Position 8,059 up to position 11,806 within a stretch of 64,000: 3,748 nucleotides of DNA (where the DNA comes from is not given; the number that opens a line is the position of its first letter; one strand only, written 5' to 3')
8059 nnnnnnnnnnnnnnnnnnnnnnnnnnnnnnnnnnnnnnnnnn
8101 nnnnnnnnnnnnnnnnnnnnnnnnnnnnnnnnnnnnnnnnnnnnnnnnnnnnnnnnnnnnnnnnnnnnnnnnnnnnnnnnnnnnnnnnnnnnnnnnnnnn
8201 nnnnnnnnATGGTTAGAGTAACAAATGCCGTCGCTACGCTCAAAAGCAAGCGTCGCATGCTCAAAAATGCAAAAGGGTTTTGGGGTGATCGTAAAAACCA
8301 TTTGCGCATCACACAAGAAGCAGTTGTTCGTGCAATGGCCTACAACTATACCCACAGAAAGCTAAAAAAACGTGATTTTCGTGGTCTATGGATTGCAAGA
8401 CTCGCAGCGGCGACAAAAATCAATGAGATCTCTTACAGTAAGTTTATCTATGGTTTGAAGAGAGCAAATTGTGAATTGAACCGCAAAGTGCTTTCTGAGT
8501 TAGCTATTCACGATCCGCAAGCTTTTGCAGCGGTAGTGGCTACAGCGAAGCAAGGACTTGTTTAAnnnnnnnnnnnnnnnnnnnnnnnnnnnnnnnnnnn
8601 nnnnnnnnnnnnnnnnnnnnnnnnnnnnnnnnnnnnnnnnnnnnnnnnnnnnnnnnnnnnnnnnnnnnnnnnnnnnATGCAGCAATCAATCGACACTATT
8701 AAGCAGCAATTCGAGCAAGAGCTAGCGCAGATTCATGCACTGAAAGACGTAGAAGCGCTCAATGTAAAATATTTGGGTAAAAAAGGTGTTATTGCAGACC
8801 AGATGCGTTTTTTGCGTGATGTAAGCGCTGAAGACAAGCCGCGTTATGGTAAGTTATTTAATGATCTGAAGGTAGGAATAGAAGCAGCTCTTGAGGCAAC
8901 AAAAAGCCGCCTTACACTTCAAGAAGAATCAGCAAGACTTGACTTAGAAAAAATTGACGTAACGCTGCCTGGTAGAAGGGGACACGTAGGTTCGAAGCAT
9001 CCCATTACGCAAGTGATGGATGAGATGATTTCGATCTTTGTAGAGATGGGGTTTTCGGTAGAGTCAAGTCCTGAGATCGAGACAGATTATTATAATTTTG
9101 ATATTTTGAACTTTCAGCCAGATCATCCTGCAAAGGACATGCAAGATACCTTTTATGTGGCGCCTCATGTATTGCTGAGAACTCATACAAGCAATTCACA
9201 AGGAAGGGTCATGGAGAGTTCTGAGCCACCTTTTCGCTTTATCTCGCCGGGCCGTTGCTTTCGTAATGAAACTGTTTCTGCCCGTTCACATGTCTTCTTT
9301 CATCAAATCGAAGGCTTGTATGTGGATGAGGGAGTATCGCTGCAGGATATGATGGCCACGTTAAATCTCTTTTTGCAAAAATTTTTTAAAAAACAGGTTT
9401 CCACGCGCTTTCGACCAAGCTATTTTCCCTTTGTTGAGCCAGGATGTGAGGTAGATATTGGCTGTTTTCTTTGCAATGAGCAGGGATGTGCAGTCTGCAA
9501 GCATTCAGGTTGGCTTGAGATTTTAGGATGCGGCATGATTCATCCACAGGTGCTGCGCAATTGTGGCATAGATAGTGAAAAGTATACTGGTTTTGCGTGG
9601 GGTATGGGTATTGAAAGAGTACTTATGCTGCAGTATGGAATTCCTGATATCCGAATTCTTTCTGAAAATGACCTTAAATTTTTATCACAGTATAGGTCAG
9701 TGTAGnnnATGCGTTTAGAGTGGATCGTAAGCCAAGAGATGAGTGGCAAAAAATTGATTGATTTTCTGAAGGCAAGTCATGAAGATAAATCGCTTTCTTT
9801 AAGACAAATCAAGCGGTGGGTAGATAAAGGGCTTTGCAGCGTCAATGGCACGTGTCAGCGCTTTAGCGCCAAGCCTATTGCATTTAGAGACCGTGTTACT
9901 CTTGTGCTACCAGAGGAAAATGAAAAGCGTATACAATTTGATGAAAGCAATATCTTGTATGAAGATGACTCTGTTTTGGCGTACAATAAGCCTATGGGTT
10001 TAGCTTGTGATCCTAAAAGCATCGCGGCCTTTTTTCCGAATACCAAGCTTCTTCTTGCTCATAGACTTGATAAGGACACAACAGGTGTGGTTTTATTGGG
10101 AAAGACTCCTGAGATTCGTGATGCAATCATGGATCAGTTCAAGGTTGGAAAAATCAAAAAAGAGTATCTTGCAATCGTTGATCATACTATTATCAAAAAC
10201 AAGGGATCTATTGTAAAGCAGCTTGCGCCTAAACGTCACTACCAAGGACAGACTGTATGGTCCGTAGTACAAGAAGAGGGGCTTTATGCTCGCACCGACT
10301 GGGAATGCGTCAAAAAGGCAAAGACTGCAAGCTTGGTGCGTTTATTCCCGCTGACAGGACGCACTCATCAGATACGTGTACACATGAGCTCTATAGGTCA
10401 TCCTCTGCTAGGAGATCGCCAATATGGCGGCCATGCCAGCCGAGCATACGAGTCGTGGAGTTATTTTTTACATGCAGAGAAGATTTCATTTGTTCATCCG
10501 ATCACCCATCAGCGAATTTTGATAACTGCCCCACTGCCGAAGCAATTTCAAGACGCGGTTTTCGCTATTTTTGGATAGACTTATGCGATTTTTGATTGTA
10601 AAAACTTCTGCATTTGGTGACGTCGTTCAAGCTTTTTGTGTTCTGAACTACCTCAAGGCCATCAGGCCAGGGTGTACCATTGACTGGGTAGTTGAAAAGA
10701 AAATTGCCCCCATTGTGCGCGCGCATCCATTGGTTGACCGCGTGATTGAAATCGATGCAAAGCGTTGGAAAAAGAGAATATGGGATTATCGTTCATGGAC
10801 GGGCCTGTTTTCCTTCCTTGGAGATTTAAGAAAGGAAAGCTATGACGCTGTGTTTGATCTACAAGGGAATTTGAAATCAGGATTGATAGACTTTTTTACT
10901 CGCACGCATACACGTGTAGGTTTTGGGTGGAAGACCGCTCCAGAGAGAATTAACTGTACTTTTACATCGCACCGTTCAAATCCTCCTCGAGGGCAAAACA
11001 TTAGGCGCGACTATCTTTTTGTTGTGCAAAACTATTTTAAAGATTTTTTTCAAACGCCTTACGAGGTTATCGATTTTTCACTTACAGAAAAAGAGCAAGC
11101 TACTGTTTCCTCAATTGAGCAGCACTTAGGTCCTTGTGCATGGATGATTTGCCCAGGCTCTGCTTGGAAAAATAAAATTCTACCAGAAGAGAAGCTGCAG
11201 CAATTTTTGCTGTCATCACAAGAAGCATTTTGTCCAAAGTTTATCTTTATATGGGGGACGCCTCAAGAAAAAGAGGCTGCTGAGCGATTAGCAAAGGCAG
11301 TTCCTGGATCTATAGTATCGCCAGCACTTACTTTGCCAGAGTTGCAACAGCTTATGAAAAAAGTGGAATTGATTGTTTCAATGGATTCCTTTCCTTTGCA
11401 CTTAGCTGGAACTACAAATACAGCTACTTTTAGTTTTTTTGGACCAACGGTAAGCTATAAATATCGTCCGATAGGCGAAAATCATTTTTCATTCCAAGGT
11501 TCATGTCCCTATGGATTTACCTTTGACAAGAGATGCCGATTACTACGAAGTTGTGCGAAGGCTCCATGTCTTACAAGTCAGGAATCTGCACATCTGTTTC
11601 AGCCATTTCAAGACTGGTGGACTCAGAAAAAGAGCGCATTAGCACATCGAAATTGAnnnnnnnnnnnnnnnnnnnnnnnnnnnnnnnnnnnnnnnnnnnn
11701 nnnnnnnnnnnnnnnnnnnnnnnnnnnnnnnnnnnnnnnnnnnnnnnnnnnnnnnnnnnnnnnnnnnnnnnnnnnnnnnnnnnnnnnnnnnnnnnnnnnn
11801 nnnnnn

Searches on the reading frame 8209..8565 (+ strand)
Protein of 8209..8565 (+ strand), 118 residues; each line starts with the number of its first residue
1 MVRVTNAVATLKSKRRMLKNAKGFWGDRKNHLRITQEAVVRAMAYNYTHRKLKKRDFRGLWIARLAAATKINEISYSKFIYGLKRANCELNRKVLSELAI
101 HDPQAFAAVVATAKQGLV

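Call 74: search_protein_families(library=pfam, proteins=[window:8209-8565:+], max_evalue=0.001)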
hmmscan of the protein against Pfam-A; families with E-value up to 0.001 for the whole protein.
window:8209-8565:+ (118 aa): 1 family
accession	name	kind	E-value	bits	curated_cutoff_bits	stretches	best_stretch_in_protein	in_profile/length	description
PF00453.23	Ribosomal_L20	-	1.4e-39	134.9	30.8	1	3-108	1-106/107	Ribosomal protein L20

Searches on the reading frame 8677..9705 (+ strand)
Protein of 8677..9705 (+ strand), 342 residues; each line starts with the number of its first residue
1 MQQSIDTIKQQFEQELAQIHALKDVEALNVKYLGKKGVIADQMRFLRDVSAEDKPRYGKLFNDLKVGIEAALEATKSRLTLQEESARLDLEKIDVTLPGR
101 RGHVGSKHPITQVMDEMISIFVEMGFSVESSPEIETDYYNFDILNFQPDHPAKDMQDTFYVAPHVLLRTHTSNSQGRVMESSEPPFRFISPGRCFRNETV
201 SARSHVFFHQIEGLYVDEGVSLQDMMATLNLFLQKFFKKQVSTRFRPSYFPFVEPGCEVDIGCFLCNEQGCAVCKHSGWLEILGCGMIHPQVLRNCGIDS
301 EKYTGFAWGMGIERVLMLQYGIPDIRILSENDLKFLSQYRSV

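Call 74: search_protein_families(library=pfam, proteins=[window:8677-9705:+], max_evalue=0.001)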
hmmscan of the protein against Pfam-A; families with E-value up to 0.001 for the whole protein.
window:8677-9705:+ (342 aa): 2 families
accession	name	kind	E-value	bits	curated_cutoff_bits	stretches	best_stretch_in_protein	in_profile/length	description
PF01409.25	tRNA-synt_2d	-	2.7e-96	322.2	19.8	1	92-339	1-246/246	tRNA synthetases class II core domain (F)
PF02912.23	Phe_tRNA-synt_N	-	1.8e-19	69.9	22.3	1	22-88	3-69/69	Aminoacyl tRNA synthetase class II, N-terminal domain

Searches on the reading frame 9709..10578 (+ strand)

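Call 74: search_protein_families(library=pfam, proteins=[window:9709-10578:+], max_evalue=0.001)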
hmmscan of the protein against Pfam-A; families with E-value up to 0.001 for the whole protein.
window:9709-10578:+ (289 aa): 1 family
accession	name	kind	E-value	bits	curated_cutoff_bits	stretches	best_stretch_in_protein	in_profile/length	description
PF00849.27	PseudoU_synth_2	-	2.9e-27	96.2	26.8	1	89-228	2-152/152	RNA pseudouridylate synthase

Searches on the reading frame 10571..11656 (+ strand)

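Call 74: search_protein_families(library=pfam, proteins=[window:10571-11656:+], max_evalue=0.001)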
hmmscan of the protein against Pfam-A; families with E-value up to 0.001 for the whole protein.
window:10571-11656:+ (361 aa): 1 family
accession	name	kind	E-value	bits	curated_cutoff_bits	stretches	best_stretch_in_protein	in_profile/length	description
PF01075.23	Glyco_transf_9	-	2.4e-30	106.1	22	1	83-323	5-242/247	Glycosyltransferase family 9 (heptosyltransferase)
